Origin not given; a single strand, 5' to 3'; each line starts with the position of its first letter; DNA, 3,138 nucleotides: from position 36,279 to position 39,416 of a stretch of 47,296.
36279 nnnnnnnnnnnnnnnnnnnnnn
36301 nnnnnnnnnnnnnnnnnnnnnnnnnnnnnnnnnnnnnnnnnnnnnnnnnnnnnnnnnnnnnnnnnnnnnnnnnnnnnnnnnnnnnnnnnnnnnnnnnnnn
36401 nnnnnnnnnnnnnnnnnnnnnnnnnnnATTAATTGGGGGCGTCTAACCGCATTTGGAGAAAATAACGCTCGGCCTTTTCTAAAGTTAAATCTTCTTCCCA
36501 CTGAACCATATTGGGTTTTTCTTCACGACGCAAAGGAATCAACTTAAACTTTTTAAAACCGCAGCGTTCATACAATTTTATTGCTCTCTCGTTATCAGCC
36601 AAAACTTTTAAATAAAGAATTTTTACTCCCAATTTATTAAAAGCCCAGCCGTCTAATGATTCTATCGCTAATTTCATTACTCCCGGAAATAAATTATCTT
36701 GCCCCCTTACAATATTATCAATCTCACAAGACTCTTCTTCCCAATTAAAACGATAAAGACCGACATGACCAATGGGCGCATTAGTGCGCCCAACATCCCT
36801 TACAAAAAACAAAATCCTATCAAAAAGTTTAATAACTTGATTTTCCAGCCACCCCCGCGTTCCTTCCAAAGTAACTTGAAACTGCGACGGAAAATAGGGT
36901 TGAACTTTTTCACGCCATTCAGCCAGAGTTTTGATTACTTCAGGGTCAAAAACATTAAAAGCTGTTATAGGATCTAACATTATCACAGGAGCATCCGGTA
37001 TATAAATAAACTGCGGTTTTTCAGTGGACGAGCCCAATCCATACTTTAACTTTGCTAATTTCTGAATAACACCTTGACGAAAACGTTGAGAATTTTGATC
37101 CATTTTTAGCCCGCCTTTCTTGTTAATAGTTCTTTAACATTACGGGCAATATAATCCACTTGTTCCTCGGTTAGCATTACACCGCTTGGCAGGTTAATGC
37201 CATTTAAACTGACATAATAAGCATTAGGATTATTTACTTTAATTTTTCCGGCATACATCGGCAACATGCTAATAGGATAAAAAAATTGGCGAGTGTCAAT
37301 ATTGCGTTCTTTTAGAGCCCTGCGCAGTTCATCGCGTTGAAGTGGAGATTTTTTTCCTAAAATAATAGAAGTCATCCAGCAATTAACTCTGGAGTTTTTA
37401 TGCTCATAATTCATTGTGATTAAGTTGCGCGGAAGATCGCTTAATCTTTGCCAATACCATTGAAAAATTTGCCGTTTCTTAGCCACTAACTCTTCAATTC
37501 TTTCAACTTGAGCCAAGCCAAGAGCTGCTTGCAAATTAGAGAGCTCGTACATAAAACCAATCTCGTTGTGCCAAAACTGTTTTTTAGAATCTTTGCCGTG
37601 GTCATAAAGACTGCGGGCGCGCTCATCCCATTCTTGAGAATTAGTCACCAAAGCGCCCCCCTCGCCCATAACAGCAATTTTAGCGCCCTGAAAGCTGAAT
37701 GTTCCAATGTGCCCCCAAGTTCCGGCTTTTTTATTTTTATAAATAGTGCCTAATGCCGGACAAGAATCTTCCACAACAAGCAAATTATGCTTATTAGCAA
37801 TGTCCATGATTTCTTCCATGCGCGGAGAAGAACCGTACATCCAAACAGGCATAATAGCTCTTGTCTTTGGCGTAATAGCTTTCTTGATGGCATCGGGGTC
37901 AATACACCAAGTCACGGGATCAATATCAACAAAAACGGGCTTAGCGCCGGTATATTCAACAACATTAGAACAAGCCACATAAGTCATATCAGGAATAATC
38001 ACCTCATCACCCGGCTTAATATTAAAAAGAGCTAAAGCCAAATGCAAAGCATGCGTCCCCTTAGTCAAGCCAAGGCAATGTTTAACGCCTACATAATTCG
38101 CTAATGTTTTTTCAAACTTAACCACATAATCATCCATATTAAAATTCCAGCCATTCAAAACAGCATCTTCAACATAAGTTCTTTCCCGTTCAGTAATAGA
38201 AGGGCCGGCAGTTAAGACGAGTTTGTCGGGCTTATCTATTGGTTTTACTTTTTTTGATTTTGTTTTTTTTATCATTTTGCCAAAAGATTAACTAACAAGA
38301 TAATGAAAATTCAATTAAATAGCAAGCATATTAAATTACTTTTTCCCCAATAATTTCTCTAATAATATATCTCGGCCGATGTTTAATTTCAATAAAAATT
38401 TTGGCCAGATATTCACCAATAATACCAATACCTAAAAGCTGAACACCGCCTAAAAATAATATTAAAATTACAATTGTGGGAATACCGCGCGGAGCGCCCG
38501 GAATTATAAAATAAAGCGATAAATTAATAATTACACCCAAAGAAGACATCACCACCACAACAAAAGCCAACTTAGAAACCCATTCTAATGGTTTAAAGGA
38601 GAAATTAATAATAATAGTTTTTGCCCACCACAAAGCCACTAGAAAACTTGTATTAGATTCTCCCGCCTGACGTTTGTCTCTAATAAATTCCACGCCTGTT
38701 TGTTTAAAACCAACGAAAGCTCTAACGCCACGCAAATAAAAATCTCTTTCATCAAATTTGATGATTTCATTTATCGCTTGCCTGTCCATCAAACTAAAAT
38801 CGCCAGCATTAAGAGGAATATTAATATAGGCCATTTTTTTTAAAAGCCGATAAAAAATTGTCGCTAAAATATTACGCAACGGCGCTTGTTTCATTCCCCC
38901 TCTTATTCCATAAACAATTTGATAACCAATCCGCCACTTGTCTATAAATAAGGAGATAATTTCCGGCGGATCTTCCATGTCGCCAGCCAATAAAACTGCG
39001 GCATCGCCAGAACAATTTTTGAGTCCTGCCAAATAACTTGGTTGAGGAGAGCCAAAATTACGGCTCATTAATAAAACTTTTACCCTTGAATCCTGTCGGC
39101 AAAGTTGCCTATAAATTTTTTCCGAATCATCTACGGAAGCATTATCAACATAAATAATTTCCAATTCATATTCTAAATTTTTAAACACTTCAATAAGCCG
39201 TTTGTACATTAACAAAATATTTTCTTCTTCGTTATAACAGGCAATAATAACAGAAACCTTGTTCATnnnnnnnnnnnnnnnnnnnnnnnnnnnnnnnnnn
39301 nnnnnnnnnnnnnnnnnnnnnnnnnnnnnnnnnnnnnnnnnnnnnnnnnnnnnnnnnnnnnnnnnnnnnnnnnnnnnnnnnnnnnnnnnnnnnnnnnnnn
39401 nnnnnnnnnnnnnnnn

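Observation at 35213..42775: CDP-hexose operon with an acetolactate-synthase-like ThDP enzyme between rfbF and rfbG, plus a Lys-to-His 3-dehydratase: candidate branched-chain deoxy/amino-sugar pathway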

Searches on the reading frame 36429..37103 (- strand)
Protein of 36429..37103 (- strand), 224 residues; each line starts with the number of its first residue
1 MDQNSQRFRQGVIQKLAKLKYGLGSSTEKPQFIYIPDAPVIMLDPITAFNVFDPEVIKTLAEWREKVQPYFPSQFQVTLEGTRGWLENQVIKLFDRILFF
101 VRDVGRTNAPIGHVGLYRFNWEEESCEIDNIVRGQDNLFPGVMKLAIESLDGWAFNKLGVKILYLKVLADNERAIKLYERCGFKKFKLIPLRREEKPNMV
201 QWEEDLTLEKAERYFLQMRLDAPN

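Call 3: search_protein_families(library=pfam, proteins=[window:36429-37103:-])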
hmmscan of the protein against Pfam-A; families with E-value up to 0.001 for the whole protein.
window:36429-37103:- (224 aa): 3 families
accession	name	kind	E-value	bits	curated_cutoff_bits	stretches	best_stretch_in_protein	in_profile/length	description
PF13302.13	Acetyltransf_3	-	1.1e-12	49.2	25.4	1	60-184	15-138/138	Acetyltransferase (GNAT) domain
PF00583.31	Acetyltransf_1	-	1.3e-10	42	20.7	1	63-183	4-116/116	Acetyltransferase (GNAT) family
PF13420.13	Acetyltransf_4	-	0.00014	22.3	24.3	1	76-185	31-136/155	Acetyltransferase (GNAT) domain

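Call 4: search_protein_families(library=ncbifam, proteins=[window:36429-37103:-])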
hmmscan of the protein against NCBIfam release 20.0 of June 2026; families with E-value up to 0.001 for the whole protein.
window:36429-37103:- (224 aa): 3 families
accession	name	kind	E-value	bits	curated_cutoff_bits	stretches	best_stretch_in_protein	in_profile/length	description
TIGR03585.1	PseH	equivalog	2.6e-08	34.1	93.1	1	106-187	58-137/156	UDP-4-amino-4,6-dideoxy-N-acetyl-beta-L-altrosamine N-acetyltransferase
TIGR01575.1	rimI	equivalog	9.8e-05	22.5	86.4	1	111-188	44-117/132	ribosomal protein S18-alanine N-acetyltransferase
TIGR03103.1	trio_acet_GNAT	equivalog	0.00045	18.9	569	1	154-195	183-224/547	N-acetylglutaminylglutamine synthetase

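Call 38: search_solved_structures(query=window:36429-37103:-, max_evalue=0.01)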
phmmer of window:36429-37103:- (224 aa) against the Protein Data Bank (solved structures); distinct sequences matched with E-value up to 0.01: 12.
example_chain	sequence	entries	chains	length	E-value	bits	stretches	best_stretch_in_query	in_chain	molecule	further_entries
8fv0_C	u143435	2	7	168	2.2e-08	37.1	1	102-189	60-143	Diamine N-acetyltransferase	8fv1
5ix3_A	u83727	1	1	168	3.1e-08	36.6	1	102-189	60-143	Diamine N-acetyltransferase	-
7kwq_A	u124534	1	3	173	8.9e-05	25.3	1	99-185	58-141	Spermidine N(1)-acetyltransferase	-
7kwj_A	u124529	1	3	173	0.00011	25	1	99-184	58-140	Spermidine N(1)-acetyltransferase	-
7kx2_A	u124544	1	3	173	0.00011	25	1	99-184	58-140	Spermidine N(1)-acetyltransferase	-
7kwh_A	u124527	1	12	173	0.00011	25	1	99-184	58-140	Spermidine N(1)-acetyltransferase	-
6dau_A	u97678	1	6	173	0.00011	25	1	99-184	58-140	Spermidine N1-acetyltransferase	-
7kwx_A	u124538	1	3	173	0.00012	25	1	99-184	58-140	Spermidine N(1)-acetyltransferase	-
7kx3_A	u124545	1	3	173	0.00012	24.9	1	99-184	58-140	Spermidine N(1)-acetyltransferase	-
4ygo_A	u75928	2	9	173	0.00012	24.9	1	99-184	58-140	Spermidine n1-acetyltransferase | Spermidine N(1)-acetyltransferase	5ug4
4jjx_A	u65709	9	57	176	0.00012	24.9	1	99-184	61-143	Spermidine n1-acetyltransferase | Spermidine N(1)-acetyltransferase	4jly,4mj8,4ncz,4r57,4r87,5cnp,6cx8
4mhd_A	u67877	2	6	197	0.00015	24.6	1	99-184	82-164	Spermidine n1-acetyltransferase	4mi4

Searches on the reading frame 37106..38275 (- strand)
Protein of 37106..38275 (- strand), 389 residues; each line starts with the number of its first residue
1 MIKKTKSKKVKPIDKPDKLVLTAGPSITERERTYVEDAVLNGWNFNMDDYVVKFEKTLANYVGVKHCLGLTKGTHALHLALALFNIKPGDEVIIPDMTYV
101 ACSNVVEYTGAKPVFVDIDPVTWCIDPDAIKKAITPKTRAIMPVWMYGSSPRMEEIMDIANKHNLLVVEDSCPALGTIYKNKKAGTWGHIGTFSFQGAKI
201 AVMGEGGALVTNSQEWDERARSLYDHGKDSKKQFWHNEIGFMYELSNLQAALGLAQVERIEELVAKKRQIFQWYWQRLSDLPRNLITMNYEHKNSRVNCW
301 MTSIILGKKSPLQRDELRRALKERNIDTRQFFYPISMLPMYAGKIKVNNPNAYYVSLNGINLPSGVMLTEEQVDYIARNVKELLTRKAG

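Call 3: search_protein_families(library=pfam, proteins=[window:37106-38275:-])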
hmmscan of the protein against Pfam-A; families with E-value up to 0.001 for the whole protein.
window:37106-38275:- (389 aa): 4 families
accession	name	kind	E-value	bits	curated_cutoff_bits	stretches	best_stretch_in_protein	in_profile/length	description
PF01041.23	DegT_DnrJ_EryC1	-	2.7e-112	376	19.8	1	26-380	2-359/360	DegT/DnrJ/EryC1/StrS aminotransferase family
PF00155.27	Aminotran_1_2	-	1.3e-11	44.7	19.7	1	51-170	44-185/361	Aminotransferase class I and II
PF01053.26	Cys_Met_Meta_PP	-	4.6e-07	29.2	27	1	53-177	56-180/381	Cys/Met metabolism PLP-dependent enzyme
PF01212.27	Beta_elim_lyase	-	0.00011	22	27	1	47-142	30-133/288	Beta-eliminating lyase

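Call 4: search_protein_families(library=ncbifam, proteins=[window:37106-38275:-])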
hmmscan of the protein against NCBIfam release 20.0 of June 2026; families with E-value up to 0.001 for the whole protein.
window:37106-38275:- (389 aa): 30 families (the best 25 are shown)
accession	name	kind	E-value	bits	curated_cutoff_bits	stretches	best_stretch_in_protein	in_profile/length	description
TIGR04181.1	NHT_00031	hypoth_equivalog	5.1e-94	315.1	420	1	24-365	5-359/359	LegC family aminotransferase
TIGR03588.1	PseC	equivalog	4.7e-74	249.6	423.5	1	39-383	20-379/380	UDP-4-amino-4,6-dideoxy-N-acetyl-beta-L-altrosamine transaminase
NF008687.0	PRK11706.1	equivalog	3.9e-68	229.9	375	1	25-383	7-373/375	dTDP-4-amino-4,6-dideoxygalactose transaminase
TIGR04427.1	PLP_DesI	equivalog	2.5e-62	211.2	650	1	22-378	23-377/390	dTDP-4-dehydro-6-deoxyglucose aminotransferase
NF011936.0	PRK15407.1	equivalog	1.1e-58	199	423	2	8-230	25-254/440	lipopolysaccharide biosynthesis protein RfbH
NF008658.2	PRK11658.1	equivalog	1.4e-58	198.4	631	1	23-384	8-377/379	UDP-4-amino-4-deoxy-L-arabinose aminotransferase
TIGR02379.1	ECA_wecE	subfamily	5.6e-55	186.6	434.85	1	25-376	7-367/376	dTDP-4-amino-4,6-dideoxy-D-glucose transaminase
NF041364.1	GntC_guanitoxin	equivalog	4.1e-11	42.4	415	1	71-171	66-174/356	guanitoxin biosynthesis PLP-dependent (S)-gamma-hydroxy-L-arginine cyclodehydratase GntC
NF005817.0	PRK07683.1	equivalog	4.2e-11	42.2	575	1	16-170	43-200/387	aminotransferase A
NF006230.0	PRK08363.1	equivalog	5.6e-11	41.8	534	1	66-171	95-206/398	alanine aminotransferase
NF005816.0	PRK07682.1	equivalog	3.4e-10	39.1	620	1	73-172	99-204/390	aminotransferase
NF004770.0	PRK06108.1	subfamily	9.2e-10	37.9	422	1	62-171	94-210/396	pyridoxal phosphate-dependent aminotransferase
NF006488.0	PRK08912.1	equivalog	2.1e-09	36.8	498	1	74-142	97-164/387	aminotransferase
NF004975.0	PRK06348.1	equivalog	4.7e-09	35.7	549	1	51-171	75-202/384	pyridoxal phosphate-dependent aminotransferase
NF006569.0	PRK09082.1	subfamily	5.1e-09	35.7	420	1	56-142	82-168/386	methionine aminotransferase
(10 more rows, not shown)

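Call 37: search_solved_structures(query=window:37106-38275:-, max_evalue=1e-30)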
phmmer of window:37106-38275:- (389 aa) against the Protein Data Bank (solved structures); distinct sequences matched with E-value up to 1e-30: 47.
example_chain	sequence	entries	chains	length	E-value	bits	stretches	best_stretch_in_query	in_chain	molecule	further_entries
3bn1_A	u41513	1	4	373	1.6e-85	290.5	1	21-380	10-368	Perosamine synthetase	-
7b0m_AAA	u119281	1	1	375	1.7e-85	290.4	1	24-384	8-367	Sugar aminotransferase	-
3dr7_A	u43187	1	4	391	1.8e-85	290.3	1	21-380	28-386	Putative perosamine synthetase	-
3dr4_A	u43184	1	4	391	1.2e-84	287.6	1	21-380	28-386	Putative perosamine synthetase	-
1o61_A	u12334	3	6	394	6.8e-54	186.4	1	25-376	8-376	aminotransferase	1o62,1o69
3frk_A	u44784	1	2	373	1.9e-53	184.9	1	40-379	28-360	QdtB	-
4ztc_A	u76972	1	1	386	5e-53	183.5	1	25-329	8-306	Aminotransferase homolog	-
7b0d_A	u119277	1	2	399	6.5e-52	179.9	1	37-383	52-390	Glutamine--scyllo-inositol transaminase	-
8vr5_A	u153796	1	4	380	2.4e-50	174.7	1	25-384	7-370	DegT/DnrJ/EryC1/StrS aminotransferase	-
8vr3_A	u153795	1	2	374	2.6e-50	174.6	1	25-384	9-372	DegT/DnrJ/EryC1/StrS aminotransferase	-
9bgp_A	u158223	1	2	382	6.6e-50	173.3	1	25-380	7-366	aminotransferase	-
9bgr_A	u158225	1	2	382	4.3e-49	170.6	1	25-380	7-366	aminotransferase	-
3nys_A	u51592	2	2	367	2.1e-46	161.7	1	43-275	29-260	Aminotransferase WbpE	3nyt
3nu7_A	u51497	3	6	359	4.8e-46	160.5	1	43-275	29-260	Aminotransferase WbpE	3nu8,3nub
3nyu_A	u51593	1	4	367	5.1e-46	160.5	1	43-275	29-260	Aminotransferase WbpE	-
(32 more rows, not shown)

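Call 73: find_related_loci(query=window:37106-38275:-, collection=metagenome_contigs, flank=10000)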
Query window:37106-38275:- (389 aa) in metagenome_contigs; peptide patterns used: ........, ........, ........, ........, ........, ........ (x = any residue, [..] = any of these).
207 stretches matched a pattern; 174 encode a relative of the query (tblastn E <= 1e-3); the best 80 are kept; 80 distinct loci.
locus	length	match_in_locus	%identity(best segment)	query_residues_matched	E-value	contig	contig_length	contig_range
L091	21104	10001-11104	51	15-385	2e-124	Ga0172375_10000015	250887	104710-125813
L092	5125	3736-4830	44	10-381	3e-97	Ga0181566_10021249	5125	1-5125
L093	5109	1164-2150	36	53-385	8e-72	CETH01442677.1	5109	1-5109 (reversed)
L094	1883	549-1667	37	25-386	6e-72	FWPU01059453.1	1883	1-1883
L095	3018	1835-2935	37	25-380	4e-68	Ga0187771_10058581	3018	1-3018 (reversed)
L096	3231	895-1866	36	53-380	3e-64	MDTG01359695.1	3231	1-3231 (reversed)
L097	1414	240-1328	34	24-371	5e-67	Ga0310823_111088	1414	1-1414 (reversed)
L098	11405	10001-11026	35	25-377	1e-61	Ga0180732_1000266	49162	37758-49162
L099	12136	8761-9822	35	25-384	1e-60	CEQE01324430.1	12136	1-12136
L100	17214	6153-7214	35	25-384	1e-60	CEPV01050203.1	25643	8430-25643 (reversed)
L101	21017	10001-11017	37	53-383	3e-60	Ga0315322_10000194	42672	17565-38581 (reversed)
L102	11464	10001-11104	32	27-385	9e-60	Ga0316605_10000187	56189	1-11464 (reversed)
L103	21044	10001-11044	34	39-384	9e-60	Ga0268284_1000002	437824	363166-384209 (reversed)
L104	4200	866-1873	35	51-384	1e-59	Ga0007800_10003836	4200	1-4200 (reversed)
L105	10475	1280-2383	32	27-385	9e-60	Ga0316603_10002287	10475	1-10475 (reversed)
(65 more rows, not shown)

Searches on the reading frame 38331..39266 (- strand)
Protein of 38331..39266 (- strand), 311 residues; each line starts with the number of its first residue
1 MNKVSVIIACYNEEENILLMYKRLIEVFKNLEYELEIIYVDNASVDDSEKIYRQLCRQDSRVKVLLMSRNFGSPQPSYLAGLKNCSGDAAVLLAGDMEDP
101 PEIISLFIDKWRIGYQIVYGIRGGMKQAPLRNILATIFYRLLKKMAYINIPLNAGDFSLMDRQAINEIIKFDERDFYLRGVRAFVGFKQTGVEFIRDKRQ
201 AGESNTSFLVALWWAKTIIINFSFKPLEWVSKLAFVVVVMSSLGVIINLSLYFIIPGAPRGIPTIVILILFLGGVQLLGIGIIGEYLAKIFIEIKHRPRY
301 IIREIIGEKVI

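Call 3: search_protein_families(library=pfam, proteins=[window:38331-39266:-])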
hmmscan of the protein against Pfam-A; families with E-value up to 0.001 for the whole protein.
window:38331-39266:- (311 aa): 1 family
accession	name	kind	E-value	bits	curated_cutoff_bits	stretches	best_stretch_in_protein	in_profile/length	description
PF00535.33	Glycos_transf_2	-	8e-23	81.6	23.3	1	5-168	1-167/168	Glycosyl transferase family 2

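Call 4: search_protein_families(library=ncbifam, proteins=[window:38331-39266:-])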
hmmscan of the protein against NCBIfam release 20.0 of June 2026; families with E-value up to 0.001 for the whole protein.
window:38331-39266:- (311 aa): 9 families
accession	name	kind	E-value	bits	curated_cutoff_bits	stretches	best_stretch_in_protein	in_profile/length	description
NF047588.1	GlcsyltransPgfSStrep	equivalog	4.2e-66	223.3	500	1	3-304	2-304/308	glycosyltransferase PgfS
NF007986.1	PRK10714.1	equivalog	2.7e-37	128.5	529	1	2-308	6-314/316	undecaprenyl-phosphate 4-deoxy-4-formamido-L-arabinose transferase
NF050050.1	ProtGlycPglI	equivalog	1.1e-09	38.1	500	1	1-120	1-117/306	GalNAc(5)-diNAcBac-PP-undecaprenol beta-1,3-glucosyltransferase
TIGR03937.1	PgaC_IcaA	equivalog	2.1e-08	33.6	422.3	1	2-96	45-135/407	poly-beta-1,6-N-acetyl-D-glucosamine synthase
NF047683.1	TeichurnBiosyTuaG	equivalog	9.2e-06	25.5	400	1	3-75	7-76/252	teichuronic acid biosynthesis protein TuaG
NF007482.0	PRK10073.1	equivalog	4e-05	22.8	423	1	2-73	6-73/334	glycosyltransferase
NF038302.1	EPS_HpsE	equivalog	0.00024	20.2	300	1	4-57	3-56/307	hormogonium polysaccharide biosynthesis glycosyltransferase HpsE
TIGR04242.1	nodulat_NodC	equivalog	0.00041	19.4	550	1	3-104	49-149/395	chitooligosaccharide synthase NodC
TIGR04283.1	glyco_like_mftF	equivalog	0.00072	19.2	182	1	4-55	1-49/221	TIGR04283 family arsenosugar biosynthesis glycosyltransferase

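Call 39: search_solved_structures(query=window:38331-39266:-, max_evalue=1e-10)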
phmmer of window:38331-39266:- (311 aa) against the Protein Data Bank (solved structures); distinct sequences matched with E-value up to 1e-10: 7.
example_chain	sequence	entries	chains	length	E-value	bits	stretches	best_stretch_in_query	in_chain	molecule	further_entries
5ekp_C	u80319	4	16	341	1e-58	202.3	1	4-307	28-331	Uncharacterized glycosyltransferase sll0501 | Glycosyltransferase sll0501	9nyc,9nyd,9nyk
5eke_A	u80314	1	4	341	1e-58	202.2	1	4-307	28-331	Uncharacterized glycosyltransferase sll0501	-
9nye_A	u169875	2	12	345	1.1e-58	202.2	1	4-307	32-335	Glycosyltransferase sll0501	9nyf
9hwj_A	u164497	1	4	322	8.3e-31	110.6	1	2-306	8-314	Undecaprenyl-phosphate 4-deoxy-4-formamido-L-arabinose transferase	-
9bhc_C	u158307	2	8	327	1e-29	107.1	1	2-306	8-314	Undecaprenyl-phosphate 4-deoxy-4-formamido-L-arabinose transferase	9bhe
8vxh_A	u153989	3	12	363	1.5e-29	106.5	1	2-306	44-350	Undecaprenyl-phosphate 4-deoxy-4-formamido-L-arabinose transferase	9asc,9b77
5mlz_A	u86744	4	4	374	6.7e-12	48.5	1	3-128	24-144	Dolichol monophosphate mannose synthase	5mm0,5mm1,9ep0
